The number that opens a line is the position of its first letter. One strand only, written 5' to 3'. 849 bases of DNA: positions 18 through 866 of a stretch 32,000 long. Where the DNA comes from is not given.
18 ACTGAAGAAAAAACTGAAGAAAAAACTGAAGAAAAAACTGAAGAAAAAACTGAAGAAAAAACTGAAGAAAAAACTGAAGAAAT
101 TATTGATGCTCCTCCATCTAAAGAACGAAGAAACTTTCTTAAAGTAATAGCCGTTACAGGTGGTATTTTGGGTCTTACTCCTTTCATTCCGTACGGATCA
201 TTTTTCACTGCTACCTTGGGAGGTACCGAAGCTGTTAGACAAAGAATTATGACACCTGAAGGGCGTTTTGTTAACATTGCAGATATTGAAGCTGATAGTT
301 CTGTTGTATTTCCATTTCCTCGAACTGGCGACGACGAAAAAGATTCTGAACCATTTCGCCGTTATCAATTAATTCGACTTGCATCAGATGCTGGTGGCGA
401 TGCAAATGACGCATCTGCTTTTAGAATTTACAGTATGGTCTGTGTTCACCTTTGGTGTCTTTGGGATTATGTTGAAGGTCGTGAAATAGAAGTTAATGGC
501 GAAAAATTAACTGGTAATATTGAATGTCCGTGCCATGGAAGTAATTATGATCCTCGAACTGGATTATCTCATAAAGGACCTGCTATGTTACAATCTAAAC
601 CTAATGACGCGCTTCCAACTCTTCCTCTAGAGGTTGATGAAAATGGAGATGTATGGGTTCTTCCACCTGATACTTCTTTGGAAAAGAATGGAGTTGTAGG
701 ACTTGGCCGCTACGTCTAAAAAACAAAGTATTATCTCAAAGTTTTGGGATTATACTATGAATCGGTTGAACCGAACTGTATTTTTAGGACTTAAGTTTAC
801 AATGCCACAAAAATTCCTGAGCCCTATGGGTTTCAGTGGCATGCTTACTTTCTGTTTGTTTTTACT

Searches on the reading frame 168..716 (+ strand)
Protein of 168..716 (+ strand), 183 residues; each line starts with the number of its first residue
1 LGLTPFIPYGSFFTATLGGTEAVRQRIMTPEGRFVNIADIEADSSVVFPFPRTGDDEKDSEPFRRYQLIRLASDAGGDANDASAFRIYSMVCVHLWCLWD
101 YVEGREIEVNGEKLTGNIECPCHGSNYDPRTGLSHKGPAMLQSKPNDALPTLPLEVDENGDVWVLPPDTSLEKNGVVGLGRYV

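Call 15: search_protein_families(library=pfam, proteins=[window:168-716:+], max_evalue=0.0001)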
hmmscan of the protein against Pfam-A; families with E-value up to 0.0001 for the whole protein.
window:168-716:+ (183 aa): 1 family
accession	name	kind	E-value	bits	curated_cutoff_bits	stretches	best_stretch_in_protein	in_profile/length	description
PF00355.32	Rieske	-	3.3e-05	24.2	20.3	1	85-141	36-82/88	Rieske [2Fe-2S] domain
